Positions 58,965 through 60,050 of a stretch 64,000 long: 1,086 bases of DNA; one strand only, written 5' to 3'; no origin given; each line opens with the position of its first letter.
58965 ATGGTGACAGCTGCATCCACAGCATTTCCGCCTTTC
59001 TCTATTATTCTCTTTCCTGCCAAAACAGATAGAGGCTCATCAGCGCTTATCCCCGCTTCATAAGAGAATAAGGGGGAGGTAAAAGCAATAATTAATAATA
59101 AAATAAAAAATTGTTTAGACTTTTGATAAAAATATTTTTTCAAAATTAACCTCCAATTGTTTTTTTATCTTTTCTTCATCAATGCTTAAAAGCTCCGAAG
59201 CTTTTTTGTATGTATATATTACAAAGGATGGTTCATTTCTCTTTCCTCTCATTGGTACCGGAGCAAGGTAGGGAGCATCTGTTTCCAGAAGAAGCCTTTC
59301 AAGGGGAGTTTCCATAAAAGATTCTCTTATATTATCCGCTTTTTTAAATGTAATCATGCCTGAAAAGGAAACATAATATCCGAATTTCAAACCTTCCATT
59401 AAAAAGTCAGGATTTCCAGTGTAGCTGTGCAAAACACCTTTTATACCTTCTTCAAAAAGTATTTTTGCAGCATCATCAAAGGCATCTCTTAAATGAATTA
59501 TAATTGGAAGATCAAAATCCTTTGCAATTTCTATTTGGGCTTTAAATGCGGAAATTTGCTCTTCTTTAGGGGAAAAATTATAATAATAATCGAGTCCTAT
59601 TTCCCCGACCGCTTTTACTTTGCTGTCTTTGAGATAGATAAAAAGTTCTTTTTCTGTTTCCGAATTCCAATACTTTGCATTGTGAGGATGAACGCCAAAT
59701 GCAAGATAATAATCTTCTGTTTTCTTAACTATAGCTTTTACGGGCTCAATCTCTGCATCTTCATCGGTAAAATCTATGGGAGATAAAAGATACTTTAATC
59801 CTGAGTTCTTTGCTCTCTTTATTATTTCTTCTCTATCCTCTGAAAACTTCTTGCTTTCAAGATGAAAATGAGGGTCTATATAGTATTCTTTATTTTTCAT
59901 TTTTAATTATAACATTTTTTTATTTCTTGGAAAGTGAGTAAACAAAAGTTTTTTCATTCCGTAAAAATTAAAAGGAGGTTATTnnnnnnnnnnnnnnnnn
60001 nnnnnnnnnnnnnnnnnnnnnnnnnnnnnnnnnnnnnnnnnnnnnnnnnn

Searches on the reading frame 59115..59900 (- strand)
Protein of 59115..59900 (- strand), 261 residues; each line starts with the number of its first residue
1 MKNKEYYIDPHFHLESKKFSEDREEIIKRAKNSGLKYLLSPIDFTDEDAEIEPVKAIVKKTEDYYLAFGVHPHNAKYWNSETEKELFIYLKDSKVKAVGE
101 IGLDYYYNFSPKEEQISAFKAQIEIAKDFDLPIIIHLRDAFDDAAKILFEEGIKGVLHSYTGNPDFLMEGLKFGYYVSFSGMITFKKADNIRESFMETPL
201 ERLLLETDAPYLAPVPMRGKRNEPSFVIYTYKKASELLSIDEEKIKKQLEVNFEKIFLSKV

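Call 3: search_protein_families(library=pfam, proteins=[window:59115-59900:-], max_evalue=0.1)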
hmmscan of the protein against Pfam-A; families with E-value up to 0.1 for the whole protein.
window:59115-59900:- (261 aa): 1 family
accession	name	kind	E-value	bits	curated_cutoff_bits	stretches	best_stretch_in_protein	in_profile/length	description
PF01026.27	TatD_DNase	-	3.8e-76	256.3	27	1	8-257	1-252/253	TatD related DNase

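Call 4: search_protein_families(library=ncbifam, proteins=[window:59115-59900:-], max_evalue=0.1)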
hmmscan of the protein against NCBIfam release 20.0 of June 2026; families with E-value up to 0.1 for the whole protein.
window:59115-59900:- (261 aa): 5 families
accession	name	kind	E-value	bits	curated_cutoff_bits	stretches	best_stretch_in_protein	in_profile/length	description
TIGR00010.1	TIGR00010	subfamily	7.3e-73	245.1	206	1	7-257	1-251/253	YchF/TatD family DNA exonuclease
NF008075.0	PRK10812.1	equivalog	1.8e-46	158.5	438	1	7-257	3-254/265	metal-dependent hydrolase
NF007745.0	PRK10425.1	equivalog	7.6e-45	153.2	395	1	12-258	6-257/260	3'-5' ssDNA/RNA exonuclease TatD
NF008522.0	PRK11449.1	equivalog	6.2e-34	117.3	481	1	7-257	5-256/259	metal-dependent hydrolase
NF041926.1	QatD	equivalog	1.1e-19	70.5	230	1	9-255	1-238/239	Qat anti-phage system TatD family nuclease QatD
